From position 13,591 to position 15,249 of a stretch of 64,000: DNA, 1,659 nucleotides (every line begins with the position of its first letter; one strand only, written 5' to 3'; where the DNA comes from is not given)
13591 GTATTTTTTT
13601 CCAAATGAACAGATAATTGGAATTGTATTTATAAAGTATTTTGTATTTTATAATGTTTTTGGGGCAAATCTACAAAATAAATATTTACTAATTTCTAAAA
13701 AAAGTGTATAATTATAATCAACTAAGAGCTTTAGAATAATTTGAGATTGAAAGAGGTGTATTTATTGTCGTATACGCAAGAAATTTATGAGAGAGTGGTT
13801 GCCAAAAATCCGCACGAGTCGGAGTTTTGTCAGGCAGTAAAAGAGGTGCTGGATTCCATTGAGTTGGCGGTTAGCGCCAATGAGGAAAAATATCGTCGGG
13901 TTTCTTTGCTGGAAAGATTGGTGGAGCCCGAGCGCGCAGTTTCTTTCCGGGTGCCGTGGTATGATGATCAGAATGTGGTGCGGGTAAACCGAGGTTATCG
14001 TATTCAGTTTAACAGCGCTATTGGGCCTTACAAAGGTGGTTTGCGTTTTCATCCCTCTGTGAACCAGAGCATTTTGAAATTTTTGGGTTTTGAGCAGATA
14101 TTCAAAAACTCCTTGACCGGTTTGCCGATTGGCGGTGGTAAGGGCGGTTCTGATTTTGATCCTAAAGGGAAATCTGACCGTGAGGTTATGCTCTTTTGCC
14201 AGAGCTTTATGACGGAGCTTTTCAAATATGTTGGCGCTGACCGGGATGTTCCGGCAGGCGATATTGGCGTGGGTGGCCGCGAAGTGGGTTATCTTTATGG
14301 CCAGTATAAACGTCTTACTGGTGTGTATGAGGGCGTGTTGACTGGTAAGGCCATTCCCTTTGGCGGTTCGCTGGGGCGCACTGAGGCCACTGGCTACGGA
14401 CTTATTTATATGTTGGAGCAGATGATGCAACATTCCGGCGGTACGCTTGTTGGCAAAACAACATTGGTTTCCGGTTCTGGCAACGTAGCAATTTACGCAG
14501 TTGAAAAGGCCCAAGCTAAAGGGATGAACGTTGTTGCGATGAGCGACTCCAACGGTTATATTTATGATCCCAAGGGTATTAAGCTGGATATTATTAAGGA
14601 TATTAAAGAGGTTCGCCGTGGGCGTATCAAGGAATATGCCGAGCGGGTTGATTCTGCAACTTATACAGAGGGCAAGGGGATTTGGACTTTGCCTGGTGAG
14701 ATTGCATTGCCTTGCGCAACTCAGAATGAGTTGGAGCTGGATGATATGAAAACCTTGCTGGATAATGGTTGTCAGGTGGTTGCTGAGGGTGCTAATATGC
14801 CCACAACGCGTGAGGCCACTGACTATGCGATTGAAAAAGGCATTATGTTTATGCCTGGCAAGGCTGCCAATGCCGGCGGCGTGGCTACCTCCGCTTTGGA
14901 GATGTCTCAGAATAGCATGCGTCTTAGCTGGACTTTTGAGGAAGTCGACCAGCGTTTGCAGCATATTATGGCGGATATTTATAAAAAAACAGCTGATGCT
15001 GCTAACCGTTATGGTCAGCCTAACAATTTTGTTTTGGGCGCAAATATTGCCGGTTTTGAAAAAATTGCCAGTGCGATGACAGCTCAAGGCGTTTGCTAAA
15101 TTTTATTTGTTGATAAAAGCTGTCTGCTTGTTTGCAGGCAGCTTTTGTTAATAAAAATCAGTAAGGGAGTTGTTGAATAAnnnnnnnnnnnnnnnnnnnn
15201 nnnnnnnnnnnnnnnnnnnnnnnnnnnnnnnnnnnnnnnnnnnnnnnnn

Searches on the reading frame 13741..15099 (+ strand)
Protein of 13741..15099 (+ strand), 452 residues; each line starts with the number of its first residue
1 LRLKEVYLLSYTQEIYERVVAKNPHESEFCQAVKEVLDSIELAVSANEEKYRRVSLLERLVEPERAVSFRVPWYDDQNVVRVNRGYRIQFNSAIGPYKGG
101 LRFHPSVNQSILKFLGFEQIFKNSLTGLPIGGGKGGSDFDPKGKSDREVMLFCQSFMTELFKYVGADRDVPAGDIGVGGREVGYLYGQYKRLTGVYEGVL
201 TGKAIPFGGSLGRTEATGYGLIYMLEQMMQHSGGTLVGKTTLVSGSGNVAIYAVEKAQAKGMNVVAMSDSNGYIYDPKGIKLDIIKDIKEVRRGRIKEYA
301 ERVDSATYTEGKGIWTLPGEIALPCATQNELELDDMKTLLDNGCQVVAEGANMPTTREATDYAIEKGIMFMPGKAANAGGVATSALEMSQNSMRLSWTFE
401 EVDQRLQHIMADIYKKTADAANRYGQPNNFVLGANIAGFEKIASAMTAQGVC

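Call 14: find_related_loci(query=window:13741-15099:+, collection=genome_contigs, flank=10000)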
Query window:13741-15099:+ (452 aa) in genome_contigs; peptide patterns used: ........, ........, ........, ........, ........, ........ (x = any residue, [..] = any of these).
600 stretches matched a pattern (row limit reached: there are more); 600 encode a relative of the query (tblastn E <= 1e-3); the best 80 are kept; 80 distinct loci.
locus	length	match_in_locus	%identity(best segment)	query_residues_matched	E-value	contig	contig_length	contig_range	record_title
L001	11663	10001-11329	77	8-450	0e+0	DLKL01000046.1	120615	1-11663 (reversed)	MAG TPA_asm: Lachnospiraceae bacterium UBA7589 UBA7589_contig_171, whole genome shotgun sequence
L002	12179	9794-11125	76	9-452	0e+0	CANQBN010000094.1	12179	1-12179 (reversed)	MAG: uncultured Lachnospiraceae bacterium isolate Lapin-001__bin58 genome assembly, contig: Lapin-001__NODE_4916_length_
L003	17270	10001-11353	75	2-452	0e+0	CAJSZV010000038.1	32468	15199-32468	Clostridiaceae bacterium isolate A68_60.CX.DSS genome assembly, contig: MGBC000080.38, whole genome shotgun sequence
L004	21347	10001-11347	75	4-452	0e+0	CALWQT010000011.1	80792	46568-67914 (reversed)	MAG: uncultured Lachnospiraceae bacterium isolate BRZ_GA__bin76 genome assembly, contig: BRZ_GA__NODE_547_length_80792_c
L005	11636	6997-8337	74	4-450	0e+0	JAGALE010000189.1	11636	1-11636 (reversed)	MAG: Lachnospiraceae bacterium isolate RGIG8543 Water_deer_Cecum-3__c267521, whole genome shotgun sequence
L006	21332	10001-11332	74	8-451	0e+0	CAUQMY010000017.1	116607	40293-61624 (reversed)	MAG TPA_asm: uncultured bacterium isolate ERR9968953_bin.10_MetaWRAP_v1.3_MAG genome assembly, contig: ERZ21615710.107,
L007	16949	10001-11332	74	9-452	0e+0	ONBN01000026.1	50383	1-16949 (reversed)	uncultured Clostridiales bacterium isolate RUG154 genome assembly, contig: scaffold_620, whole genome shotgun sequence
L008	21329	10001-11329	73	9-451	0e+0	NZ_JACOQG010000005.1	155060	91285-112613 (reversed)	Blautia difficilis strain M29 M30_ctg005, whole genome shotgun sequence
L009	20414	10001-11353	72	1-451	0e+0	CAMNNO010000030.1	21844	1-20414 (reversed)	MAG: uncultured Blautia sp. isolate SRR873598_bin.26_metaWRAP_v1.3_MAG genome assembly, contig: NODE.4397_length_21844_c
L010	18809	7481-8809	73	9-451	0e+0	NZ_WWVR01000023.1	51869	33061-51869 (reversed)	Blautia sp. BIOML-A1 scaffold23_size51869, whole genome shotgun sequence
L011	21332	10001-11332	68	9-452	0e+0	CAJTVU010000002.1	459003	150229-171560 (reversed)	MAG TPA_asm: uncultured Dorea sp. isolate MGBC116935 genome assembly, contig: MGBC116935.2, whole genome shotgun sequenc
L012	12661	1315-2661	69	3-451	0e+0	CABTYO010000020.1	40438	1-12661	MAG TPA_asm: uncultured Faecalicatena sp. isolate MGYG-HGUT-03777 genome assembly, contig: GUT_GENOME243928_20, whole ge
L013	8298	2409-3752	68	4-451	0e+0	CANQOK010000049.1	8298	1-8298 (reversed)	MAG: uncultured Lachnospiraceae bacterium isolate Lapin-032__bin73 genome assembly, contig: Lapin-032__NODE_11417_length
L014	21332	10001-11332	68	9-452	0e+0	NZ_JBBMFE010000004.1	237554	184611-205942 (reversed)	Laedolimicola intestinihominis strain CLA-AA-H132 CLAAAH132_contig_4_length_237554, whole genome shotgun sequence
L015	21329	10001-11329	66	9-451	0e+0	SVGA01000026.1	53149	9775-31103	MAG: Butyrivibrio sp. isolate SIG346 NODE_915_length_53149_cov_25.456455, whole genome shotgun sequence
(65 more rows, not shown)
